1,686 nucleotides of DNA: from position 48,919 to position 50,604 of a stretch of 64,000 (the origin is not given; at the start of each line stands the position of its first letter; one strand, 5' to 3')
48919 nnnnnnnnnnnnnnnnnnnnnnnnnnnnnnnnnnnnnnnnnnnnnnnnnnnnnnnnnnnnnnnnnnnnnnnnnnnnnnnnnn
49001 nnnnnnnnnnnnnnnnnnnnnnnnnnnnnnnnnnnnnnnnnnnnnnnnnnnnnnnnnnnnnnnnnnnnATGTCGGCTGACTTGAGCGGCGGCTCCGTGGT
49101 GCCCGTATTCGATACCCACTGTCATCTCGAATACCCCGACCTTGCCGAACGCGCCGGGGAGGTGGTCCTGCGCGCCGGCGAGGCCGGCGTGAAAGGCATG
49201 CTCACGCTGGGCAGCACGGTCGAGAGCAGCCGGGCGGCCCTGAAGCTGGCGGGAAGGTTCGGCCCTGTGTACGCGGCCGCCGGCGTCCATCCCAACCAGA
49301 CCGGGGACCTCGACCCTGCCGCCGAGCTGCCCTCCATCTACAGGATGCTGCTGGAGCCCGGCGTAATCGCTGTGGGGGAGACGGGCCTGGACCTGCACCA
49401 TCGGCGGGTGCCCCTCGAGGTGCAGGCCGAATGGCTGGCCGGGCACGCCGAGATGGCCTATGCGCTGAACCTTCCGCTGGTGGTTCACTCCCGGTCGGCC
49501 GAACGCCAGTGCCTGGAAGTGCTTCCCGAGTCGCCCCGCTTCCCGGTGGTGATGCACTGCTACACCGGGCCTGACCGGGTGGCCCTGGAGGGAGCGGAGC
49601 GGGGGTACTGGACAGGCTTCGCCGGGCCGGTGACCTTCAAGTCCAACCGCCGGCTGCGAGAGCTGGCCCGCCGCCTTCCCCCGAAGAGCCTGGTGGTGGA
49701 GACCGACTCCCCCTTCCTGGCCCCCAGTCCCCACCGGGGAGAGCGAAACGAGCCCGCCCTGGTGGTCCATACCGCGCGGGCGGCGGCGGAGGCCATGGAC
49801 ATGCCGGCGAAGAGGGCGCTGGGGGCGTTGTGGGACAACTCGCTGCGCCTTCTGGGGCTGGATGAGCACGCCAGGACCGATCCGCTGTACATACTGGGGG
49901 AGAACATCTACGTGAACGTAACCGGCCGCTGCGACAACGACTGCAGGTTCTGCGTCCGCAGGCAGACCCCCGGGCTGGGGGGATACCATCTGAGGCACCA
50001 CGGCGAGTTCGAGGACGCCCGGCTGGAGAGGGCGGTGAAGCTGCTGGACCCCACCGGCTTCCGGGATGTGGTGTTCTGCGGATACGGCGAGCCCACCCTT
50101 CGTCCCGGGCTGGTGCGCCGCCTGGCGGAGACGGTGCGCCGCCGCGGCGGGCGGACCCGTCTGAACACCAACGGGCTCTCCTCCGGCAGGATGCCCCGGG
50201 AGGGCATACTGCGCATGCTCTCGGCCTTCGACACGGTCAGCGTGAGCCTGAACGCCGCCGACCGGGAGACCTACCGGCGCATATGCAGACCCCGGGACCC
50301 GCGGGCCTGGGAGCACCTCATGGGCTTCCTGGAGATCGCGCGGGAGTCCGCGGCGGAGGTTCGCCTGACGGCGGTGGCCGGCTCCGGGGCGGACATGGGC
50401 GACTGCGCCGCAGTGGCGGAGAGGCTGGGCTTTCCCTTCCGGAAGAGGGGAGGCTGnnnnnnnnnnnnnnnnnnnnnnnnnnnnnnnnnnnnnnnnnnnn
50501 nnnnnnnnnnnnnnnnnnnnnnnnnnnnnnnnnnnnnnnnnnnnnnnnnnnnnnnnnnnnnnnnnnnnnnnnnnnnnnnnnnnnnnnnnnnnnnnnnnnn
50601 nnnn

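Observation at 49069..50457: TatD-family nuclease fused to a small radical-SAM domain, translationally overlapped with purA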

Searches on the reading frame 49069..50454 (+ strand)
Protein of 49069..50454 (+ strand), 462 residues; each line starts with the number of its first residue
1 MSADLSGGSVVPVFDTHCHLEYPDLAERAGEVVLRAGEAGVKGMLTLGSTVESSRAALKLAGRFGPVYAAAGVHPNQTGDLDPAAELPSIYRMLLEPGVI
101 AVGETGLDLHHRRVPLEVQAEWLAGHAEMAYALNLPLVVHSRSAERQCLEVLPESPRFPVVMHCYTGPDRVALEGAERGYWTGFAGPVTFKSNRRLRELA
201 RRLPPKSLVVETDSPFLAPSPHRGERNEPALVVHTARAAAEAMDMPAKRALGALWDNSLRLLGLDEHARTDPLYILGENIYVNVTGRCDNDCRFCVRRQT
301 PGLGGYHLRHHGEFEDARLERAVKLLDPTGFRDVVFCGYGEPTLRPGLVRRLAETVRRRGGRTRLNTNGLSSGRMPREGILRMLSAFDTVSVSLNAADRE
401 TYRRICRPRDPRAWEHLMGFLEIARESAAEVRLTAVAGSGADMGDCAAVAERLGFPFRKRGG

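Call 3: search_protein_families(library=pfam, proteins=[window:49069-50454:+], max_evalue=0.1)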
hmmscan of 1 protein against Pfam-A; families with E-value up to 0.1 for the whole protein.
window:49069-50454:+ (462 aa): 2 families
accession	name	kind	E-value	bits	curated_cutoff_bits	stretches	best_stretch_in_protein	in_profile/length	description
PF01026.27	TatD_DNase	-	1e-64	218.8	27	1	14-262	1-252/253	TatD related DNase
PF04055.27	Radical_SAM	-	1.5e-17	64.7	29.5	1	282-440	1-153/166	Radical SAM superfamily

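Call 4: search_protein_families(library=ncbifam, proteins=[window:49069-50454:+], max_evalue=0.1)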
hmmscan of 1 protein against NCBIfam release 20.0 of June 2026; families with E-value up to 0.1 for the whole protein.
window:49069-50454:+ (462 aa): 29 families (the best 25 are shown)
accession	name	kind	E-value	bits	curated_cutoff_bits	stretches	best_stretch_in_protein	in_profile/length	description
TIGR00010.1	TIGR00010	subfamily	4.5e-63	213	206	1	13-262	1-251/253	YchF/TatD family DNA exonuclease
TIGR04038.1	tatD_link_rSAM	subfamily_domain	2.5e-47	161.1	129.7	1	274-460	4-189/192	TatD family nuclease-associated radical SAM protein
NF008075.0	PRK10812.1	equivalog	1.1e-37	129.7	438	1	14-243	4-235/265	metal-dependent hydrolase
TIGR04100.1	rSAM_pair_X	hypoth_equivalog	5.9e-33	114.1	262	1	273-460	3-194/197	TIGR04100 family radical SAM protein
NF007745.0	PRK10425.1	equivalog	5.6e-32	111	395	1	14-245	2-239/260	3'-5' ssDNA/RNA exonuclease TatD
NF008522.0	PRK11449.1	equivalog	1.6e-25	89.7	481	1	14-262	6-256/259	metal-dependent hydrolase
NF041926.1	QatD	equivalog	7.6e-17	61.2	230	1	15-258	1-236/239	Qat anti-phage system TatD family nuclease QatD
TIGR04317.1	W_rSAM_matur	equivalog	2.6e-11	43.2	380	1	279-410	5-125/349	tungsten cofactor oxidoreductase radical SAM maturase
TIGR03972.1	rSAM_TYW1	equivalog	2.7e-10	39.9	317.95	1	333-439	121-223/297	4-demethylwyosine synthase TYW1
TIGR02666.1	moaA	equivalog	8.8e-10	38.1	284.05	1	280-445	12-172/336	GTP 3',8-cyclase MoaA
TIGR02668.1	moaA_archaeal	equivalog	1.4e-07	30.8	325.25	1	279-440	11-160/303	GTP 3',8-cyclase MoaA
NF038283.1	viperin_w_prok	equivalog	1.6e-07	30.8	180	1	284-426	8-149/281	viperin family antiviral radical SAM protein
TIGR04311.1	rSAM_Geo_metal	subfamily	5.3e-07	29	400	1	279-433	4-151/423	radical SAM/SPASM family putative metalloenzyme maturase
NF001199.0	PRK00164.2-1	equivalog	3.2e-06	26.5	231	1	279-407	13-131/308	GTP 3',8-cyclase MoaA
TIGR02493.1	PFLA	equivalog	0.00068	19.1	231.75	1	288-410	25-142/235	pyruvate formate-lyase-activating protein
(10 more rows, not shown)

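Call 6: find_homologous_proteins(query=window:49069-50454:+, max_evalue=0.00001)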
Query window:49069-50454:+ (462 aa): 6883 proteins with E <= 0.00001 among 8000 candidates; the best 120 are listed.
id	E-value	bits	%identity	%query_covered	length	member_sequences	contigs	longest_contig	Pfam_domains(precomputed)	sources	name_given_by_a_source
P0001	0.0e+0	1042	100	99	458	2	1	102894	PF01026.28,PF04055.28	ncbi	-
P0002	1.6e-236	803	78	100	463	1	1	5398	PF01026.28,PF04055.28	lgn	-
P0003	2.4e-233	793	78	99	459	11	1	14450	PF01026.28,PF04055.28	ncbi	ncbi:MAG: TatD family hydrolase [Candidatus Fermentibacterota bacterium]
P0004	8.6e-193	659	66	97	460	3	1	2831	PF01026.28,PF04055.28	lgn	-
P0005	6.1e-188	643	64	98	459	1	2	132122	PF01026.28,PF04055.28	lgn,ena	-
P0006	4.4e-182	624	63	97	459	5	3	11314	PF01026.28,PF04055.28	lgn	-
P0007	7.1e-127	442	49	97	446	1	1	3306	PF01026.28,PF04055.28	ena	-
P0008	9.2e-125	435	47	97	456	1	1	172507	PF01026.28,PF04055.28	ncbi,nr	ncbi:YchF/TatD family DNA exonuclease [Candidatus Fermentibacteria bacterium]|nr:YchF/TatD family DN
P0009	1.5e-124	434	49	97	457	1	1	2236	PF01026.28,PF04055.28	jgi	jgi:TatD DNase family protein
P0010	2.1e-124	434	50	90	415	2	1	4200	PF01026.28,PF04055.28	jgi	-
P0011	3.1e-124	433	48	97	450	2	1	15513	PF01026.28,PF04055.28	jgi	-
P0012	6.5e-124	432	50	90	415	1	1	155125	PF01026.28,PF04055.28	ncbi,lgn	-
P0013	2.6e-123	430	47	97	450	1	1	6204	PF01026.28,PF04055.28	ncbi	-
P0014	4.0e-123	430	51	87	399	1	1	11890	PF01026.28,PF04055.28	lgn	-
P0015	1.4e-122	428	50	90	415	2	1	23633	PF01026.28,PF04055.28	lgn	-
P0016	2.2e-122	427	49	93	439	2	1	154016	PF01026.28,PF04055.28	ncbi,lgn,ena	-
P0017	4.9e-122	426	47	92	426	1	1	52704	PF01026.28,PF04055.28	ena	-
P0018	8.9e-122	425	49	90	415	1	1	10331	PF01026.28,PF04055.28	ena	-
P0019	2.0e-121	424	49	89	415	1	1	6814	PF01026.28,PF04055.28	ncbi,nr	ncbi:MAG: radical SAM protein [Candidatus Aegiribacteria sp.]|nr:radical SAM protein [Candidatus Aeg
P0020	2.4e-121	424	49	97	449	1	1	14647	PF01026.28,PF04055.28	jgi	jgi:TatD DNase family protein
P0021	1.1e-120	422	50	89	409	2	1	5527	PF01026.28,PF04055.28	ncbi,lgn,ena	-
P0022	1.1e-119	418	49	90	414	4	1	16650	PF01026.28,PF04055.28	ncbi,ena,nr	ncbi:MAG: TatD family nuclease-associated radical SAM protein [Candidatus Fermentibacteraceae bacter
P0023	1.6e-119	418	47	97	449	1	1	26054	PF01026.28,PF04055.28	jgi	jgi:TatD DNase family protein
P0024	2.0e-119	417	48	92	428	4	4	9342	PF01026.28,PF04055.28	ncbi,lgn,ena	-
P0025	3.8e-119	416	48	90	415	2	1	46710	PF01026.28,PF04055.28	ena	-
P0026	5.4e-119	416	52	85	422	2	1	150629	PF01026.28,PF04055.28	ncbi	-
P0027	5.5e-119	416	48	97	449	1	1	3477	PF01026.28,PF04055.28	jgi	jgi:TatD DNase family protein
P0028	6.0e-119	416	49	97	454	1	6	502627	PF01026.28,PF04055.28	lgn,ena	-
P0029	1.4e-118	415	48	90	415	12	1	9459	PF01026.28,PF04055.28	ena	-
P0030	1.8e-118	414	46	97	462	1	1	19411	PF01026.28,PF04055.28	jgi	jgi:TatD DNase family protein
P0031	2.8e-118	414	46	97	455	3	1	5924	PF01026.28,PF04055.28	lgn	-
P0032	3.3e-118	413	48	92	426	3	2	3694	PF01026.28,PF04055.28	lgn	-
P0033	3.5e-118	413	47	91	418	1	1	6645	PF01026.28,PF04055.28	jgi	jgi:TatD DNase family protein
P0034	5.3e-118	413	49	97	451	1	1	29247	PF01026.28,PF04055.28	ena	-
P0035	5.9e-117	409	49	92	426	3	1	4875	PF01026.28,PF04055.28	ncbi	-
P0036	8.8e-117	409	50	81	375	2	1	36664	PF01026.28,PF04055.28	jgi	jgi:TatD DNase family protein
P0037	1.1e-116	408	49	92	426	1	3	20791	PF01026.28,PF04055.28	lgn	-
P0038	2.1e-116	407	49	90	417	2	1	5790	PF01026.28,PF04055.28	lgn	-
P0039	2.6e-116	407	53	81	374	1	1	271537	PF01026.28,PF04055.28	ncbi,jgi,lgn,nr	ncbi:MAG: hypothetical protein AVO35_00560 [Candidatus Aegiribacteria sp. MLS_C]|nr:MAG: hypothetica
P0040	2.7e-116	407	48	90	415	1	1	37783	PF01026.28,PF04055.28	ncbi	-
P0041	4.3e-116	406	48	90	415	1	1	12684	PF01026.28,PF04055.28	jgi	-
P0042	2.6e-115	404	46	97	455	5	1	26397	PF01026.28,PF04055.28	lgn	-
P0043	3.1e-115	404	49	97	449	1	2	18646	PF01026.28,PF04055.28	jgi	-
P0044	5.2e-115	403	48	97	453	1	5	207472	PF01026.28,PF04055.28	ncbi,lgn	-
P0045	1.2e-114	402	45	91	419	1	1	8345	PF01026.28,PF04055.28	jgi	jgi:TatD DNase family protein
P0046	2.2e-114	401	50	92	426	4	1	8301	PF01026.28,PF04055.28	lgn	-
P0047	6.6e-114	399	48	90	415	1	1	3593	PF01026.28,PF04055.28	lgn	-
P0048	1.0e-113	399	47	90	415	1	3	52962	PF01026.28,PF04055.28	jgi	-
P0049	1.1e-113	399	45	97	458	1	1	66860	PF01026.28,PF04055.28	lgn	-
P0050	1.5e-113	398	48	90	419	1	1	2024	PF01026.28,PF04055.28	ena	-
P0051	1.8e-113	398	48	90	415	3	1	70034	PF01026.28,PF04055.28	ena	-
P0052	2.3e-113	397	44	97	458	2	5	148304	PF01026.28,PF04055.28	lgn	-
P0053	6.7e-113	396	51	85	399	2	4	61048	PF01026.28,PF04055.28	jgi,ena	-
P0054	7.5e-112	392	46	90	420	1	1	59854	PF01026.28,PF04055.28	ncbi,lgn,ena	-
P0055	1.2e-111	392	45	97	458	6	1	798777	PF01026.28,PF04055.28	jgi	-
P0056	1.4e-111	392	43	97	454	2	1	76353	PF01026.28,PF04055.28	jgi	jgi:TatD DNase family protein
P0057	1.9e-111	391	45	98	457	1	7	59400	PF01026.28,PF04055.28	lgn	-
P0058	4.0e-111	390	46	97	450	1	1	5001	PF01026.28,PF04055.28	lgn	-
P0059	3.7e-110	387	45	97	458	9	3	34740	PF01026.28,PF04055.28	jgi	-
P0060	3.8e-110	387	44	97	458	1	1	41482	PF01026.28,PF04055.28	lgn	-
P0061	9.0e-110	386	41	97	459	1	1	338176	PF01026.28,PF04055.28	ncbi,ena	-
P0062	3.2e-109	384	44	97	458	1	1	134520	PF01026.28,PF04055.28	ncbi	ncbi:MAG: TatD family hydrolase [Candidatus Fermentibacteraceae bacterium]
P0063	3.4e-109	384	44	97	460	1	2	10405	PF01026.28,PF04055.28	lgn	-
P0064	3.4e-109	384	44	97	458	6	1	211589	PF01026.28,PF04055.28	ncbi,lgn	-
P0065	2.1e-108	381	46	98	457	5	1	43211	PF01026.28,PF04055.28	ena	-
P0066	2.4e-108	381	45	97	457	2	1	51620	PF01026.28,PF04055.28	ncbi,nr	ncbi:YchF/TatD family DNA exonuclease [Candidatus Fermentibacteria bacterium]|nr:YchF/TatD family DN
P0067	4.7e-108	380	48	81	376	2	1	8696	PF01026.28,PF04055.28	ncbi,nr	ncbi:MAG: TatD family nuclease-associated radical SAM protein, partial [Candidatus Aegiribacteria sp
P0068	6.5e-108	379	48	82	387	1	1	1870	PF01026.28,PF04055.28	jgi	-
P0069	1.5e-107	378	40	99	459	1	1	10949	PF01026.28,PF04055.28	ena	-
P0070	4.7e-107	377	44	97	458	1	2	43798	PF01026.28,PF04055.28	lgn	-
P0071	1.1e-106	375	40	98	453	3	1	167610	PF01026.28,PF04055.28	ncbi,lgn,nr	ncbi:hypothetical protein CSA37_04405 [Candidatus Fermentibacteria bacterium]|nr:MAG: hypothetical p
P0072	1.4e-106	375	41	98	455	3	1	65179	PF01026.28,PF04055.28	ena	-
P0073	1.6e-106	375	43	97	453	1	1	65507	PF01026.28,PF04055.28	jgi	-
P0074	6.8e-106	373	40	99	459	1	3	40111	PF01026.28,PF04055.28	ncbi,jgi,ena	-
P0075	8.8e-106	372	45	97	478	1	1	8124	PF01026.28,PF04055.28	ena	-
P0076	1.1e-105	372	43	97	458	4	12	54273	PF01026.28,PF04055.28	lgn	-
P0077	1.9e-105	371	45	93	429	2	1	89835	PF01026.28,PF04055.28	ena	-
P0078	4.8e-105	370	39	99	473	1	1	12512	PF01026.28,PF04055.28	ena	-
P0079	6.9e-105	369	45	95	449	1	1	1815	PF01026.28,PF04055.28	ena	-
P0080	7.5e-105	369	44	87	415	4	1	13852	PF01026.28,PF04055.28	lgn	-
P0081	9.8e-105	369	43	97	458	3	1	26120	PF01026.28,PF04055.28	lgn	-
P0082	1.4e-104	368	44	97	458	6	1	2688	PF01026.28,PF04055.28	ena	-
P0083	1.6e-104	368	40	98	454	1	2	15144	PF01026.28,PF04055.28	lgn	-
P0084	2.1e-104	368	39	99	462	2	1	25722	PF01026.28,PF04055.28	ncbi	-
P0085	2.3e-104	368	44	97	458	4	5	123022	PF01026.28,PF04055.28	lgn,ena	-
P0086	3.2e-104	367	41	97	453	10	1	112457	PF01026.28,PF04055.28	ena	-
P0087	3.8e-104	367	41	97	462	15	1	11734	PF01026.28,PF04055.28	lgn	-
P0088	4.0e-104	367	40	97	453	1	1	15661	PF01026.28,PF04055.28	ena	-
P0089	9.3e-104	366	43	97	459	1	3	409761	PF01026.28,PF04055.28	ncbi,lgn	-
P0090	1.8e-103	365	39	97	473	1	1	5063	PF01026.28,PF04055.28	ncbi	-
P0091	2.4e-103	364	39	99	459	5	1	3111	PF01026.28,PF04055.28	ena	-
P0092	4.4e-103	364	43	97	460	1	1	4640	PF01026.28,PF04055.28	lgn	-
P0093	8.0e-103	363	41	98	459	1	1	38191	PF01026.28,PF04055.28,PF01979.27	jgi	jgi:TatD DNase family protein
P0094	1.0e-102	362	40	99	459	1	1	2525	PF01026.28,PF04055.28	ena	-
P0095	1.6e-102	362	43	97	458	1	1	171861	PF01026.28,PF04055.28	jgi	jgi:TatD DNase family protein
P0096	2.2e-102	361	44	92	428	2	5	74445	PF01026.28,PF04055.28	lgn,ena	-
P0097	5.1e-102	360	40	97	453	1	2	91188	PF01026.28,PF04055.28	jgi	jgi:TatD DNase family protein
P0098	5.9e-102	360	41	97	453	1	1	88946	PF01026.28,PF04055.28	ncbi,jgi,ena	-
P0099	7.9e-102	359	46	94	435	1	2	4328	PF01026.28,PF04055.28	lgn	-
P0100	7.9e-102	359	49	80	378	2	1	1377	PF01026.28,PF04055.28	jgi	-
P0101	1.3e-101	359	40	99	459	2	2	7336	PF01026.28,PF04055.28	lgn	-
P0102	1.8e-101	358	39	97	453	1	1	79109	PF01026.28,PF04055.28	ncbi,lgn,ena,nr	ncbi:MAG: YchF/TatD family DNA exonuclease [Candidatus Sabulitectum sp.]|nr:YchF/TatD family DNA exo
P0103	3.2e-101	357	40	97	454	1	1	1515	PF01026.28,PF04055.28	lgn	-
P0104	5.8e-101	357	39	97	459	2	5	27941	PF01026.28,PF04055.28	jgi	jgi:TatD DNase family protein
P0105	9.2e-101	356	40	97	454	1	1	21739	PF01026.28,PF04055.28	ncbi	-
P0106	1.4e-100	355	39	99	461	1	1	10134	PF01026.28,PF04055.28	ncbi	-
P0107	1.6e-100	355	48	85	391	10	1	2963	PF01026.28,PF04055.28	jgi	-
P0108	9.9e-100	352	39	97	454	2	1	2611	PF01026.28,PF04055.28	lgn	-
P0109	1.2e-98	349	44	97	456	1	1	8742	PF01026.28,PF04055.28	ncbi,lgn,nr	ncbi:TatD family hydrolase [Candidatus Fermentibacterales bacterium]|nr:TatD family hydrolase [Candi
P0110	2.4e-98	348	38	99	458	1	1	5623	PF01026.28,PF04055.28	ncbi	-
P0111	3.9e-98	347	41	97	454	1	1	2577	PF01026.28,PF04055.28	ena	-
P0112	5.2e-98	347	38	97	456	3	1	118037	PF01026.28,PF04055.28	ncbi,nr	ncbi:MAG: YchF/TatD family DNA exonuclease [Candidatus Sabulitectum sp.]|nr:YchF/TatD family DNA exo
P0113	2.1e-97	345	42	85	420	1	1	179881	PF01026.28,PF04055.28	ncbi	-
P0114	2.4e-97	345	40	97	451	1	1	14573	PF01026.28,PF04055.28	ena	-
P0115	2.7e-97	344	40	97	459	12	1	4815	PF01026.28,PF04055.28,PF01979.27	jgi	jgi:TatD DNase family protein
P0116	3.8e-97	344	40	92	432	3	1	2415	PF01026.28,PF04055.28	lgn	-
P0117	4.9e-97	344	40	97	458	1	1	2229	PF01026.28,PF04055.28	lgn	-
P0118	6.7e-97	343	38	97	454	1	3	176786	PF01026.28,PF04055.28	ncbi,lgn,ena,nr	ncbi:MAG: YchF/TatD family DNA exonuclease [Candidatus Sabulitectum sp.]|nr:YchF/TatD family DNA exo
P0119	9.5e-97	343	44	93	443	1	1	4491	PF01026.28,PF04055.28,PF01979.27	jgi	jgi:TatD DNase family protein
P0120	1.8e-96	342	40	97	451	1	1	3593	PF01026.28,PF04055.28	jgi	jgi:TatD DNase family protein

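Call 30: predict_structure(alignment_id=A2)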
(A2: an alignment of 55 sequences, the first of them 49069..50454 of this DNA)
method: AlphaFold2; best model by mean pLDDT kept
length: 462 residues; sequences in the alignment: 55
mean_pLDDT: 95.5   pTM: 0.93
mean pLDDT of the five models: 95.5, 95.4, 95.2, 95.0, 94.8
residues with pLDDT >= 90: 437; 70-90: 14; 50-70: 4; < 50: 7
segments of 3 or more residues with pLDDT < 50: 1-7
pLDDT, mean of each block of 10 residues (from residue 1): 47 97 96 98 97 98 98 92 92 98 97 94 98 98 97 96 98 98 98 97 98 97 96 98 96 98 97 97 96 93 95 96 98 93 97 98 98 97 98 97 96 98 97 95 97 97 64
secondary structure, 60 per line:
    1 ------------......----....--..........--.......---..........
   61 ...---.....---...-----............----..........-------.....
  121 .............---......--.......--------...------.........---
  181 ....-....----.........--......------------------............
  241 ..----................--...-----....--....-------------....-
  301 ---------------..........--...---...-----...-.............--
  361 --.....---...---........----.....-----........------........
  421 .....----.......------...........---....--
elements in order: E13-18 H23-26 H29-38 E41-47 H51-63 E67-71 H83-94 E99-108 H116-133 E137-142 H145-151 E160-162 H169-177 E181-184 H186-189 H194-202 E208-210 H229-242 H247-262 E273-276 E279-282 H296-299 H316-325 E334-336 H346-358 E363-367 H377-384 E389-393 H399-406 H413-425 E430-436 H443-453 E457-460

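Call 45: fold_search(model_id=the predicted structure, library=pdb)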
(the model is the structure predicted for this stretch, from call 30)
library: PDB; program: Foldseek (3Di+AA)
matches with E <= 10: 1634; with E <= 0.001: 104
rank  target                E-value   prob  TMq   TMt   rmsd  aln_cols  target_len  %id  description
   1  1j6o                  3.0e-21  1.00  0.52  0.92   1.6       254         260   30  Crystal structure of TatD-related deoxyribonuclease (TM0667) from Thermotoga maritima at 1.8 A resolution (released 2002-10-30)
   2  6l25_A                5.5e-21  1.00  0.52  0.93   1.6       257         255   32  Deoxyribonuclease from Staphylococcus aureus (released 2020-05-13)
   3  6l25_B                1.7e-20  1.00  0.52  0.92   1.6       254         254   32  Deoxyribonuclease from Staphylococcus aureus (released 2020-05-13)
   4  2gzx_A                4.2e-20  1.00  0.52  0.93   1.5       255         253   32  Crystal Structure of the TatD deoxyribonuclease MW0446 from Staphylococcus aureus. Northeast Structural Genomics Conso (released 2006-07-11)
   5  1yix_A                2.7e-19  1.00  0.52  0.89   2.5       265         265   33  Crystal structure of YCFH, TATD homolog from Escherichia coli K12, at 1.9 A resolution (released 2005-01-25)
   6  4p5u                  4.7e-19  1.00  0.51  0.89   2.1       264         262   29  Crystal structure of TatD (released 2014-08-27)
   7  1xwy                  4.0e-18  1.00  0.52  0.90   1.9       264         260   29  Crystal structure of tatD deoxyribonuclease from Escherichia coli K12 at 2.0 A resolution (released 2005-01-25)
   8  3rcm                  9.9e-18  1.00  0.53  0.86   1.8       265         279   27  crystal structure of EFI target 500140:TatD family hydrolase from Pseudomonas putida (released 2011-04-20)
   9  1zzm                  5.8e-17  1.00  0.52  0.91   1.8       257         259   29  Crystal structure of YJJV, TATD Homolog from Escherichia coli k12, at 1.8 A resolution (released 2005-06-28)
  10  2xio                  3.2e-16  1.00  0.50  0.78   3.0       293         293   21  Structure of putative deoxyribonuclease TATDN1 isoform a (released 2010-07-14)
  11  8efg                  4.0e-16  1.00  0.50  0.78   3.0       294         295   21  Crystal structure of human TATDN1 bound to dAMP and two zinc ions (released 2023-02-22)
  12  2y1h_A                1.0e-15  1.00  0.49  0.84   2.4       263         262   28  Crystal structure of the human TatD-domain protein 3 (TATDN3) (released 2010-12-29)
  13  2y1h_B                4.4e-15  1.00  0.50  0.85   2.3       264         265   30  Crystal structure of the human TatD-domain protein 3 (TATDN3) (released 2010-12-29)
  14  3ipw                  9.3e-14  1.00  0.49  0.73   3.0       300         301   18  Crystal structure of hydrolase TatD family protein from Entamoeba histolytica (released 2009-09-01)
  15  3e2v_A                3.6e-12  1.00  0.49  0.62   4.5       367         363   16  Crystal structure of an uncharacterized amidohydrolase from Saccharomyces cerevisiae (released 2008-08-26)
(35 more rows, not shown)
